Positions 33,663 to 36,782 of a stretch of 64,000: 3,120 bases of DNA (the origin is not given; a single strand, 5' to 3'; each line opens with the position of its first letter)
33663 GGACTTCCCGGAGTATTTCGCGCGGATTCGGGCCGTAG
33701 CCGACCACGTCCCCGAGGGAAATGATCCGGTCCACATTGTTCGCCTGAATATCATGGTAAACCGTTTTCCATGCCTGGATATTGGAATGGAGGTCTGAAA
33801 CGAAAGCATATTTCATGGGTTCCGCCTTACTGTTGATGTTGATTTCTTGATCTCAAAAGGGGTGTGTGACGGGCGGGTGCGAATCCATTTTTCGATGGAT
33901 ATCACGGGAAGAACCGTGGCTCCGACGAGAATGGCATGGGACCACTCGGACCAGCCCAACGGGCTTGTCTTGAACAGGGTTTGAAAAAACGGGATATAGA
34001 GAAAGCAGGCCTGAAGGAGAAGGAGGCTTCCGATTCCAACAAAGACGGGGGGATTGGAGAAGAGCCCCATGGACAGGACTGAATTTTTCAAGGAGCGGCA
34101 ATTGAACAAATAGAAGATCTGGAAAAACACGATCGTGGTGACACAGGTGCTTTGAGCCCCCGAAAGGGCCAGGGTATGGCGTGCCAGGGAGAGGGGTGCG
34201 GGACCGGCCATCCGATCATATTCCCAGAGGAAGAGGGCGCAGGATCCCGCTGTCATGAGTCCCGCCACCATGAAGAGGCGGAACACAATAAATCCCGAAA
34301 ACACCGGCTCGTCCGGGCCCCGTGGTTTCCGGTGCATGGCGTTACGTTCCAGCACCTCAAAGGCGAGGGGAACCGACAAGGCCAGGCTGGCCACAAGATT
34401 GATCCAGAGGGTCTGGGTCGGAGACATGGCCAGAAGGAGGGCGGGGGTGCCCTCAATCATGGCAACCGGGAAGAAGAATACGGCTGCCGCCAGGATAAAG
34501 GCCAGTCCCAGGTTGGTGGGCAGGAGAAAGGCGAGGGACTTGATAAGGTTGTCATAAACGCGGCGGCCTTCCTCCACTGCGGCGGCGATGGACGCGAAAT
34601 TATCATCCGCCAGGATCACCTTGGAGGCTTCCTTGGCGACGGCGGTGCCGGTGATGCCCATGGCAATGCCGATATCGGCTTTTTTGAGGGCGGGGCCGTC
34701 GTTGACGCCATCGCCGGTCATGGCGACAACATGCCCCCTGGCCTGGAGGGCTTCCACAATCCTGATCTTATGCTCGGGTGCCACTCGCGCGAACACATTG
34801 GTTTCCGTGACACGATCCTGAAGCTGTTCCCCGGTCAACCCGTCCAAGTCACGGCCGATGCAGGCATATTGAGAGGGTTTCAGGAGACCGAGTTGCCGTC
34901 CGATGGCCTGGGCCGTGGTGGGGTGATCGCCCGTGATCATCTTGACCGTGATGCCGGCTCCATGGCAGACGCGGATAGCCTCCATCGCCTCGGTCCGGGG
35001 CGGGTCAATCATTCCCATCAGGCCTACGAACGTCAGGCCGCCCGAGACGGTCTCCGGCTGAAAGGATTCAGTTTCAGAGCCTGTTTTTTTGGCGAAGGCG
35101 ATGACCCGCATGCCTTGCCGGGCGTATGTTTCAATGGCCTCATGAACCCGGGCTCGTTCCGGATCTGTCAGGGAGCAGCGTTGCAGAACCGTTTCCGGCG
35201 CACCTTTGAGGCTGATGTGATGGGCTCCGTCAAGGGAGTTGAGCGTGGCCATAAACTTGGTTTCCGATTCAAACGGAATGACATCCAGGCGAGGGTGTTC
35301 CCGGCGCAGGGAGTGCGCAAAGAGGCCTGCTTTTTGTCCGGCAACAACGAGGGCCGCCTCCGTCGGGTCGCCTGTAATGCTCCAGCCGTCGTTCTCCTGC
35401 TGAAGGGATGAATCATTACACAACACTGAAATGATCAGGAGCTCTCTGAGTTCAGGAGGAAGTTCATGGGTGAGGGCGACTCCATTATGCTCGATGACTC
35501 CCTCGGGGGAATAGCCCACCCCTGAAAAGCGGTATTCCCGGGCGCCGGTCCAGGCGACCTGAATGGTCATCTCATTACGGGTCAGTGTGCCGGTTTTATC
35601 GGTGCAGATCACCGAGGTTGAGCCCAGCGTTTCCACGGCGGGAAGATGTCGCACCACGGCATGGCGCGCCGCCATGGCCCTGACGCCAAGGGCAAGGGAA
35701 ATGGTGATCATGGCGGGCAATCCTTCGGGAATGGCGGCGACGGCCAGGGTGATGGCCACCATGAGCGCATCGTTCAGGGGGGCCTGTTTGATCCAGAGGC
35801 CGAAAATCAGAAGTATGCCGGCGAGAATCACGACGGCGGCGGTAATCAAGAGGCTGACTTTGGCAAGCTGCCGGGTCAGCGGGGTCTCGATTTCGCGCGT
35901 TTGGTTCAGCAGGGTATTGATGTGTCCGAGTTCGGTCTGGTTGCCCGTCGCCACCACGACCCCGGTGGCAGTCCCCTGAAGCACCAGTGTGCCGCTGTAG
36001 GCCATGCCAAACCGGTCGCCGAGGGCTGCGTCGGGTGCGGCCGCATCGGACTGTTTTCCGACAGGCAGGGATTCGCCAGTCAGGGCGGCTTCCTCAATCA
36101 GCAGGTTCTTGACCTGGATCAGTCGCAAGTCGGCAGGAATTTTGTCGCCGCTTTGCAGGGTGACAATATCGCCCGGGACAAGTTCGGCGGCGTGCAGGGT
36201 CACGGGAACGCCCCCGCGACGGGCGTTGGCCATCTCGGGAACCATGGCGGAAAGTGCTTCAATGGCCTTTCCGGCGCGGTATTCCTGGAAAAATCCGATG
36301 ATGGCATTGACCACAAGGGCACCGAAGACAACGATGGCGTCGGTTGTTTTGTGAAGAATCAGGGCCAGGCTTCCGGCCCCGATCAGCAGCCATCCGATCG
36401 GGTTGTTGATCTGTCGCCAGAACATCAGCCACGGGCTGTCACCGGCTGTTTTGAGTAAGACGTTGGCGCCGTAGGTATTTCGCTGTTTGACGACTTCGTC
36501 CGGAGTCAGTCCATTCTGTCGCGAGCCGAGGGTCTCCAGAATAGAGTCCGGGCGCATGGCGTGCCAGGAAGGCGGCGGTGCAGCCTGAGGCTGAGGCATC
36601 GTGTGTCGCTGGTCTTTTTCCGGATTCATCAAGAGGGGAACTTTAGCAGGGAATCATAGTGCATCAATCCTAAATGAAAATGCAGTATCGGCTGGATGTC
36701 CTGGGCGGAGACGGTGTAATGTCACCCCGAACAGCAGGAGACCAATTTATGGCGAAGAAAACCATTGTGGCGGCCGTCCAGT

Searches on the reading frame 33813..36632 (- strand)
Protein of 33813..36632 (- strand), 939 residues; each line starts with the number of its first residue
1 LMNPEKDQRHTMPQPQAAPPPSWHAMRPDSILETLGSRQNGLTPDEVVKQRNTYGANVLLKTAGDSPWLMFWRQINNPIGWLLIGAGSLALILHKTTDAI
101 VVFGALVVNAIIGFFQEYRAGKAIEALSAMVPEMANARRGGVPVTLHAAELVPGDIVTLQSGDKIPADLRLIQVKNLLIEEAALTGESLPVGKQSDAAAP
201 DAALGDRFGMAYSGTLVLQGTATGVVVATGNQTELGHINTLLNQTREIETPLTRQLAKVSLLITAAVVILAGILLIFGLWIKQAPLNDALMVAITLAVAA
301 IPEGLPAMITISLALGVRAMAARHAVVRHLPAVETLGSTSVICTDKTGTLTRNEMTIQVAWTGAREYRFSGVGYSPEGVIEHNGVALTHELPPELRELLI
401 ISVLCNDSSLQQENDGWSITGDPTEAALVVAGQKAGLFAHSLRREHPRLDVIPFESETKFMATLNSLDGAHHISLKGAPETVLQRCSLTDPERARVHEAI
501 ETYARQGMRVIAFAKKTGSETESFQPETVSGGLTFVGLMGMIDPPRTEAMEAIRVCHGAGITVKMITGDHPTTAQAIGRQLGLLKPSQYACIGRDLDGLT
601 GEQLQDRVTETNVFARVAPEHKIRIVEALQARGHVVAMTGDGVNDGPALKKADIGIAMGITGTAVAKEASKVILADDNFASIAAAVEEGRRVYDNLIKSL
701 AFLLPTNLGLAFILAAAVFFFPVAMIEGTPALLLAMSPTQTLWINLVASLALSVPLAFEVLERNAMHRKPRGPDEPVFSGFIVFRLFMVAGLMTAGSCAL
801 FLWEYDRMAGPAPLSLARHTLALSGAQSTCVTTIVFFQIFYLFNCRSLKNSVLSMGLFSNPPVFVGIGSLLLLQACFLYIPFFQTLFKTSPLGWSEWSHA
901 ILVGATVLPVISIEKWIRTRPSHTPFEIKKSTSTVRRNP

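Call 71: search_protein_families(library=pfam, proteins=[window:33813-36632:-], max_evalue=0.00001)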
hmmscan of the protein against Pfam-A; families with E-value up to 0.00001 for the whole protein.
window:33813-36632:- (939 aa): 5 families
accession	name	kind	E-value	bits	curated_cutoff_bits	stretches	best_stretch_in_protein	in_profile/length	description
PF00122.25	E1-E2_ATPase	-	2.4e-47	161.2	28.1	1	130-322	2-180/181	E1-E2 ATPase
PF00689.26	Cation_ATPase_C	-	2.7e-43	148.2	27.3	1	734-917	2-175/175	Cation transporting ATPase, C-terminus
PF13246.12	Cation_ATPase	-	1.2e-22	80.1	21.7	1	403-487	1-89/91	Cation transport ATPase (P-type)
PF00702.32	Hydrolase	-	2.7e-18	67.5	26.4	1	341-653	3-191/191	haloacid dehalogenase-like hydrolase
PF00690.31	Cation_ATPase_N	-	1.9e-15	56.7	20.4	1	23-87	1-66/69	Cation transporter/ATPase, N-terminus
